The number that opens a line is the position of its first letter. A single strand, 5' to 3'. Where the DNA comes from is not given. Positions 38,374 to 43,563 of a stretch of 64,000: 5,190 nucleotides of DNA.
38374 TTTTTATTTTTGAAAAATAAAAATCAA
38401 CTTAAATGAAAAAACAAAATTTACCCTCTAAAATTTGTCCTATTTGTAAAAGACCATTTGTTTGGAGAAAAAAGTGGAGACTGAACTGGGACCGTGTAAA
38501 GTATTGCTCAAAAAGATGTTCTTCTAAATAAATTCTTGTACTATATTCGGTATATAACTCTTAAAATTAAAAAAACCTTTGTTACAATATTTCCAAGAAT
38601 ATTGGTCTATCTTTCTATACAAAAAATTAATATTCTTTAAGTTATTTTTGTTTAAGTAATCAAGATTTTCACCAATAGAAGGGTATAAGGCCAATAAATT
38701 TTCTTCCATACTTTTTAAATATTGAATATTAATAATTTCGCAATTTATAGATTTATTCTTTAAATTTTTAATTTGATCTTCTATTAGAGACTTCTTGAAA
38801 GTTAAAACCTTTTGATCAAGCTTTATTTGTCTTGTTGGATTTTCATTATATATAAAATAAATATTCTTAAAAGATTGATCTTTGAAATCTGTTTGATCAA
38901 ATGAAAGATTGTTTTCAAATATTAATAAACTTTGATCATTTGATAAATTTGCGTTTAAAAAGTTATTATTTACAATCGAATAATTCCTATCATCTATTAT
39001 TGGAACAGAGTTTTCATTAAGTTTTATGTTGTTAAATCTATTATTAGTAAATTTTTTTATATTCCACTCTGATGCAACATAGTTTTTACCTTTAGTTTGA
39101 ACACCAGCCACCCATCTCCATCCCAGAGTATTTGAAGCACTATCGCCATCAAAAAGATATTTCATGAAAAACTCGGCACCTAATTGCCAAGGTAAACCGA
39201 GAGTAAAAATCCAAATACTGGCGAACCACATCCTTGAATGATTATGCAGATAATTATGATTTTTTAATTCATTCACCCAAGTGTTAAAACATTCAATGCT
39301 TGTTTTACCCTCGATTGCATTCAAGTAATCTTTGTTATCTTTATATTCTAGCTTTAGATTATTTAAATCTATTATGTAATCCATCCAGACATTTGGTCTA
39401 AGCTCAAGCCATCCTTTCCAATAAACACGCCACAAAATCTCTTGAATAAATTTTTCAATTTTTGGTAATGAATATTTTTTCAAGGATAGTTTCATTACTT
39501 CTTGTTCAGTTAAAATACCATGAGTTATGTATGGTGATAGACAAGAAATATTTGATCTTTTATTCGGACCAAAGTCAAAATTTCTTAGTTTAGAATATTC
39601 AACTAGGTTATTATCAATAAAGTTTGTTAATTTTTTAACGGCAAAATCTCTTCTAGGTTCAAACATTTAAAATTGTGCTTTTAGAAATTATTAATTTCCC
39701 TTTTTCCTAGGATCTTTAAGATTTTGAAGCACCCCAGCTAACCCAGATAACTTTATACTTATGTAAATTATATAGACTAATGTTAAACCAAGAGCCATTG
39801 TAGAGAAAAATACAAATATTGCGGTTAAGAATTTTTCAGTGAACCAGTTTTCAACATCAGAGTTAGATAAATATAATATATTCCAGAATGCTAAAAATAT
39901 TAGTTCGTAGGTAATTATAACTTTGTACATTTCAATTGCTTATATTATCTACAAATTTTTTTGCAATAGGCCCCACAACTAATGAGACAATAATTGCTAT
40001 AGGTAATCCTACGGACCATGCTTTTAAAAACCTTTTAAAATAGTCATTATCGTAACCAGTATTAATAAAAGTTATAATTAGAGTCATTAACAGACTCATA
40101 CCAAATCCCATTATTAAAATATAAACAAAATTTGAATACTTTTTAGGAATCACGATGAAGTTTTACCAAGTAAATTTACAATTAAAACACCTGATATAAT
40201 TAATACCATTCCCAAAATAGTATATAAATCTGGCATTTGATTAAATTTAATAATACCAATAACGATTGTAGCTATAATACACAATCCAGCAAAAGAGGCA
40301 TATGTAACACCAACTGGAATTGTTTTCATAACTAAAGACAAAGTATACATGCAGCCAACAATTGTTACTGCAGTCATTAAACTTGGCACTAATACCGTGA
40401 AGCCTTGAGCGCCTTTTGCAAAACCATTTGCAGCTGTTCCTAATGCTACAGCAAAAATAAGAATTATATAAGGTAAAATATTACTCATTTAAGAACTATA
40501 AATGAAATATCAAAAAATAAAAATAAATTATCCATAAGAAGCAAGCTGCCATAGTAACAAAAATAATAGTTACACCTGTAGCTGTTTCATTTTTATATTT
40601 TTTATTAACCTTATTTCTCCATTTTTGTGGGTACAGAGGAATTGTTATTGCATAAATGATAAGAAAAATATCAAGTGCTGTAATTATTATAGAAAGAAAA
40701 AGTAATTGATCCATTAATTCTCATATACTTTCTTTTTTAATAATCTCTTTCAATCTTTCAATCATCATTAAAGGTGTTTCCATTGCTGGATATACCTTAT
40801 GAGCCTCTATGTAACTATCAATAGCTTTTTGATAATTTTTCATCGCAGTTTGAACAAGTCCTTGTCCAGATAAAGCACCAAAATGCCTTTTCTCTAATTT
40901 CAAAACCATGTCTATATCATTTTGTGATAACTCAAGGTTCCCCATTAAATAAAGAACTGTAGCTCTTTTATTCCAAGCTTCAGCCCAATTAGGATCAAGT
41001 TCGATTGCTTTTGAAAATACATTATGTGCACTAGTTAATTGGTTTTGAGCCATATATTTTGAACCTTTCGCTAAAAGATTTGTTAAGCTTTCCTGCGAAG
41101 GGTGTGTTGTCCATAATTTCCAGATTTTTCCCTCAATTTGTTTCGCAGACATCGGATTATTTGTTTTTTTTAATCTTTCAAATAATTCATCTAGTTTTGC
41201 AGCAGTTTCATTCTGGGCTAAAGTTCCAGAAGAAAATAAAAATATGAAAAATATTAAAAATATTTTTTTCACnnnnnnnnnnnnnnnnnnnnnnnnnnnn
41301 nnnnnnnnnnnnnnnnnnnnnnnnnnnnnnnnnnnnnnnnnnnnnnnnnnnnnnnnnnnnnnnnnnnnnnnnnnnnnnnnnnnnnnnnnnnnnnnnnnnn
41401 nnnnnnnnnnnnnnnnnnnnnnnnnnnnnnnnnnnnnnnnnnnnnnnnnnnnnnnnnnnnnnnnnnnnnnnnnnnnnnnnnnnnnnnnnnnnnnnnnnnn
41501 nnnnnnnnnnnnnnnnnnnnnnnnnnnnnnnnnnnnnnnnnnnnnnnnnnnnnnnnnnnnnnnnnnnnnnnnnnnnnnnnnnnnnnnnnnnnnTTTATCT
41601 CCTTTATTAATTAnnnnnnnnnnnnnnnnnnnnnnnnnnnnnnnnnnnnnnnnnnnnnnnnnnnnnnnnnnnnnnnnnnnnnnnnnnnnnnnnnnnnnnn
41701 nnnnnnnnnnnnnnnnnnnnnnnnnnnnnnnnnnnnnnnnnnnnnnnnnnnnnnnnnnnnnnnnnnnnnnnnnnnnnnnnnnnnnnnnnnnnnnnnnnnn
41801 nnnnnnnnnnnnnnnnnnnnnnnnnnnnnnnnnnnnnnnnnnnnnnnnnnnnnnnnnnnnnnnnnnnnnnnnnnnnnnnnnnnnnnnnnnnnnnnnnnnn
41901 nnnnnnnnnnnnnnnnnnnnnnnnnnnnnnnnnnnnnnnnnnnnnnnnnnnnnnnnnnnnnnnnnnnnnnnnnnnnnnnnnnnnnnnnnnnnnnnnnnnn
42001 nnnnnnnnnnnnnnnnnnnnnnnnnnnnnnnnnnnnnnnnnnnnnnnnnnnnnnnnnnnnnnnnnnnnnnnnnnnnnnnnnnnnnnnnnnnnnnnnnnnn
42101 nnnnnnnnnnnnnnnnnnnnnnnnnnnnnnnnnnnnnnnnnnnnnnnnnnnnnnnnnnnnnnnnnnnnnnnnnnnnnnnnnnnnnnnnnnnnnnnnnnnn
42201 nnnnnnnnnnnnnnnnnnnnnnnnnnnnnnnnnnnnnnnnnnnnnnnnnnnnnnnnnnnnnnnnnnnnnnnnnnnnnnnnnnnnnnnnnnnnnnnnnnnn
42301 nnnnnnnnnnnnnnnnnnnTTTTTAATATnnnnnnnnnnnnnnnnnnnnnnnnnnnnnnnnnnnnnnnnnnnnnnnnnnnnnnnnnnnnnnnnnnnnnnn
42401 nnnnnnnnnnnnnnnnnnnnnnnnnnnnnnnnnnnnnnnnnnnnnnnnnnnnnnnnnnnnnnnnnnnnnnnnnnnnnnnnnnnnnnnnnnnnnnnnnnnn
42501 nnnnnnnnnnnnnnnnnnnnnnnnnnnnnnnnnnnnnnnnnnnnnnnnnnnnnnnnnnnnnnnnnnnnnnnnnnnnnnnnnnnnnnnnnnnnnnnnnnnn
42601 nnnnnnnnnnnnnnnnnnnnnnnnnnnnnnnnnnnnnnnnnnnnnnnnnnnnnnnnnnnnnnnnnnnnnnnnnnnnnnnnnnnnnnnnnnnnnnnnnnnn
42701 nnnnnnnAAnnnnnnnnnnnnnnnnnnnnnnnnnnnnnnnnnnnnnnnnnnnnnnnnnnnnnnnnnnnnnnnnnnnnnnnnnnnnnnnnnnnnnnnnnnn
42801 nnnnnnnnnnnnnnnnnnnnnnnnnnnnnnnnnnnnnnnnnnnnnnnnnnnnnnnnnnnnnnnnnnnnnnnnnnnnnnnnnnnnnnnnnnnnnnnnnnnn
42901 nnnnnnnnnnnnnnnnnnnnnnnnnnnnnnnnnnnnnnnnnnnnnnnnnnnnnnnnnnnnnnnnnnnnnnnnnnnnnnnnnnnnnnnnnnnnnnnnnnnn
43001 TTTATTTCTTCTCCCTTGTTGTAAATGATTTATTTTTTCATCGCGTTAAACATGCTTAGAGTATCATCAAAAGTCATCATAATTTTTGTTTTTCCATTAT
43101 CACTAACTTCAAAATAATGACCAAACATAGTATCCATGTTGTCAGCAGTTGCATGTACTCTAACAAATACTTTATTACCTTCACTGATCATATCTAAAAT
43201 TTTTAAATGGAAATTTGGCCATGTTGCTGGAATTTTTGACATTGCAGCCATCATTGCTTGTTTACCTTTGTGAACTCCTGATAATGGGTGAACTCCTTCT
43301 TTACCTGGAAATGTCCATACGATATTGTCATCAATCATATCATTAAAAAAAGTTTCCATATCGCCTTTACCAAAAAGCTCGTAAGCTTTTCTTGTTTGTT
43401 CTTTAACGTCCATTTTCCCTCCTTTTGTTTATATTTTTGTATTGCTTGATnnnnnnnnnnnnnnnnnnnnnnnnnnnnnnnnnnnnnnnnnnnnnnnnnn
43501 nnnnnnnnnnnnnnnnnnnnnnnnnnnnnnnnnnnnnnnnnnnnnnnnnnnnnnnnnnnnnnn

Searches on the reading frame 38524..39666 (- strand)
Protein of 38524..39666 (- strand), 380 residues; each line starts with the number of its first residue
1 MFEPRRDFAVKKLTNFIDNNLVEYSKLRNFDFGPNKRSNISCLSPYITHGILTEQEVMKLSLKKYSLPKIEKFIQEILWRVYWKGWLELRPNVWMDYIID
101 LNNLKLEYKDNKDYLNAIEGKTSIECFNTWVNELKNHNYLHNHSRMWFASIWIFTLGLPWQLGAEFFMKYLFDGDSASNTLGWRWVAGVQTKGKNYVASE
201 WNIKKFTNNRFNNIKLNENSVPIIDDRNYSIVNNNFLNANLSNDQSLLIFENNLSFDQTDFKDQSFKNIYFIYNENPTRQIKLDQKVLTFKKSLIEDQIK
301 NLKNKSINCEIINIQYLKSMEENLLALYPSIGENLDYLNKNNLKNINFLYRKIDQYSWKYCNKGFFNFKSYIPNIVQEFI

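Call 99: search_protein_families(library=pfam, proteins=[window:38524-39666:-], max_evalue=0.001)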
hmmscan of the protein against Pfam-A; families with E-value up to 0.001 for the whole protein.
window:38524-39666:- (380 aa): 1 family
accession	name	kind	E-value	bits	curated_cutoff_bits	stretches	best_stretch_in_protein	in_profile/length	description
PF03441.19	FAD_binding_7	-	2.3e-16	60.3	27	1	73-197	1-127/203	FAD binding domain of DNA photolyase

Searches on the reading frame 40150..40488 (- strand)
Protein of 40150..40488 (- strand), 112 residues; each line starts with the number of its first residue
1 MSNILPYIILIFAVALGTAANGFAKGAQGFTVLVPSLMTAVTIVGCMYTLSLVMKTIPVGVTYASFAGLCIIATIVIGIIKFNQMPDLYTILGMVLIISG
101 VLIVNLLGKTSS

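Call 99: search_protein_families(library=pfam, proteins=[window:40150-40488:-], max_evalue=0.001)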
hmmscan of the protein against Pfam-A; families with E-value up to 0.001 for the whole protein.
window:40150-40488:- (112 aa): 1 family
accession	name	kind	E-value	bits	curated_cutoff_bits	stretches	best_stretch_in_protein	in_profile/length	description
PF00893.25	Multi_Drug_Res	-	9.3e-14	52.2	23.7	1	6-97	2-93/93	Small Multidrug Resistance protein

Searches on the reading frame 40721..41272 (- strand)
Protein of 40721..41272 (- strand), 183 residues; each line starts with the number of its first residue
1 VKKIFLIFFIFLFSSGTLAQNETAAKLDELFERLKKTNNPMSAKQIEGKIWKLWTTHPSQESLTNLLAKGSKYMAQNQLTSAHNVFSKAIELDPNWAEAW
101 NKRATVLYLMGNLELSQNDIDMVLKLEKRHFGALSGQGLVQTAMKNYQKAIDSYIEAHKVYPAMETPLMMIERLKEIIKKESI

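Call 99: search_protein_families(library=pfam, proteins=[window:40721-41272:-], max_evalue=0.001)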
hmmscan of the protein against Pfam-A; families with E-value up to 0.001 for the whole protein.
window:40721-41272:- (183 aa): 10 families
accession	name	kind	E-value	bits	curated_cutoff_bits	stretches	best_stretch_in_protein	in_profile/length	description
PF00515.34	TPR_1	-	4.6e-14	52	27.8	1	133-162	3-32/34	Tetratricopeptide repeat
PF07719.23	TPR_2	-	2.9e-13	49.2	27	0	68-95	6-33/34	Tetratricopeptide repeat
PF13414.12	TPR_11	-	6e-11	42.3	26.8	1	70-111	1-42/42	TPR repeat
PF13181.12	TPR_8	-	1.3e-06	28.5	25.7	0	67-95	5-33/34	Tetratricopeptide repeat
PF13431.12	TPR_17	-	7.2e-06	26.3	24.4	1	86-115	2-31/34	Tetratricopeptide repeat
PF13428.12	TPR_14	-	2.1e-05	25.2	23.5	0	67-105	5-43/44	Tetratricopeptide repeat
PF13424.12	TPR_12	-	3e-05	24.6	30.1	0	97-162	3-76/77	Tetratricopeptide repeat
PF13432.12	TPR_16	-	3.3e-05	24.7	32.7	0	67-114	1-48/65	Tetratricopeptide repeat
PF23914.1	TPR_CcmH_CycH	-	0.00011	22.5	42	1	22-163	7-153/158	Cytochrome c-type biogenesis protein H TPR domain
PF14559.12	TPR_19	-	0.00079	20.1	25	0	74-114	2-42/68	Tetratricopeptide repeat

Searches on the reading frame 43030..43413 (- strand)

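Call 99: search_protein_families(library=pfam, proteins=[window:43030-43413:-], max_evalue=0.001)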
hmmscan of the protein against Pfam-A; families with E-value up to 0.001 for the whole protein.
window:43030-43413:- (127 aa): 3 families
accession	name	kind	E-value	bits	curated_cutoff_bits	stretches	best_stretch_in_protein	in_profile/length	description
PF12680.13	SnoaL_2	-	2.6e-12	47.7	27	1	8-108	2-98/102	SnoaL-like domain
PF07366.18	SnoaL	-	4.4e-08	33.4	28.4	1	24-107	20-92/126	SnoaL-like polyketide cyclase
PF14534.12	DUF4440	-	0.00064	20.6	25.2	1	7-92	5-81/107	Domain of unknown function (DUF4440)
